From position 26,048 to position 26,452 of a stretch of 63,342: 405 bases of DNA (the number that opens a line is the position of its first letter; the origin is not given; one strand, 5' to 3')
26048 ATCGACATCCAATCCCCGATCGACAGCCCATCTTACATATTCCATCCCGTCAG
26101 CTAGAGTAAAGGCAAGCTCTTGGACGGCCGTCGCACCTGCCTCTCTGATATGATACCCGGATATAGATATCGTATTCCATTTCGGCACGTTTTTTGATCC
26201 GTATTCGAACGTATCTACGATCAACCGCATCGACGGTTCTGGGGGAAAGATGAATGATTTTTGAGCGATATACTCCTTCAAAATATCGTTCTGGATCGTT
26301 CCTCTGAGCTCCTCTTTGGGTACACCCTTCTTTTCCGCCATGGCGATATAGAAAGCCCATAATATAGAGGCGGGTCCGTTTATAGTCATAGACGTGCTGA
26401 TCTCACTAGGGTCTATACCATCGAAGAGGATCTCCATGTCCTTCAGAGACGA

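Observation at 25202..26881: Acyl-CoA mutase large subunit has His79/Gln207 at the Tyr89/Arg207 specificity positions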

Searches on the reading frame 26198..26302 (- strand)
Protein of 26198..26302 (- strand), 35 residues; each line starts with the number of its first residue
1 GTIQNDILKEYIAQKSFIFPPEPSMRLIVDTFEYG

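Call 72: search_solved_structures(query=window:26198-26302:-, max_evalue=10, show_alignments=5)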
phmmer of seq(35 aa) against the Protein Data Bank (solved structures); distinct sequences matched with E-value up to 10: 9.
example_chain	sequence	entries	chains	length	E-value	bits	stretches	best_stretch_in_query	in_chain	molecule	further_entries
8gju_J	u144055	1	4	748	9.4e-11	43.3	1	1-34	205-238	Methylmalonyl-CoA mutase, mitochondrial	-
2xij_A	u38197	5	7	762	9.8e-11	43.2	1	1-34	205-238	METHYLMALONYL-COA MUTASE, MITOCHONDRIAL | Methylmalonyl-CoA mutase, mitochondrial precursor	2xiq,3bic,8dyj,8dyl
6oxc_A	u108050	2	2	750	3e-09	38.7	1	1-34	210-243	Methylmalonyl-CoA mutase large subunit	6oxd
1e1c_A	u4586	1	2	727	1.6e-08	36.6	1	1-34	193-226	METHYLMALONYL-COA MUTASE ALPHA CHAIN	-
1req_A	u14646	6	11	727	1.6e-08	36.6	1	1-34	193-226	METHYLMALONYL-COA MUTASE | PROTEIN (METHYLMALONYL-COA MUTASE)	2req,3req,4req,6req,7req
5req_A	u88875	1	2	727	1.6e-08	36.6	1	1-34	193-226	PROTEIN (METHYLMALONYL-COA MUTASE ALPHA-SUBUNIT)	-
4r3u_A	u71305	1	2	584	4.8e-07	32.1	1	1-34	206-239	2-hydroxyisobutyryl-CoA mutase large subunit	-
8ssl_A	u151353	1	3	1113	1.3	12.7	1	1-34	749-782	Fused isobutyryl-CoA mutase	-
4xc6_A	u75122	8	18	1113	1.3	12.7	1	1-34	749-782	Isobutyryl-CoA mutase fused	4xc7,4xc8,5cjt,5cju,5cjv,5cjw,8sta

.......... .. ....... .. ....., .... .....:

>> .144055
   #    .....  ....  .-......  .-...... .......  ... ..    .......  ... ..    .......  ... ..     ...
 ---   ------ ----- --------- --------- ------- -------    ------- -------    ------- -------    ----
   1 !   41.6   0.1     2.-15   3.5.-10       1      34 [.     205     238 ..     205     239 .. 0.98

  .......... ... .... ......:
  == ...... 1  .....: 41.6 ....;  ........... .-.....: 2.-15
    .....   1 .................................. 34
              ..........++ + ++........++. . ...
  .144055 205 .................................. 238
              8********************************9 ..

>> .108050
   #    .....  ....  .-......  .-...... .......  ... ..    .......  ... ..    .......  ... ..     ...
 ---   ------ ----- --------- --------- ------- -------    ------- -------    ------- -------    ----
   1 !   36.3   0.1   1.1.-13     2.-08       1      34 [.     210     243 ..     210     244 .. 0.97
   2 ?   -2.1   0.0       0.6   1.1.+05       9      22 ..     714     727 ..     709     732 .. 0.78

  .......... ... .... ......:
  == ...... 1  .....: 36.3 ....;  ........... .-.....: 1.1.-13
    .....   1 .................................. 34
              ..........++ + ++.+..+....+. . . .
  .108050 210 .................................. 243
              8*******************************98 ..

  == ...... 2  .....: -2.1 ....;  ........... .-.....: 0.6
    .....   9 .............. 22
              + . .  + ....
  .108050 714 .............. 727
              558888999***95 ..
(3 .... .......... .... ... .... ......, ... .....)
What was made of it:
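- For IcmF only the position number matched (call 72).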
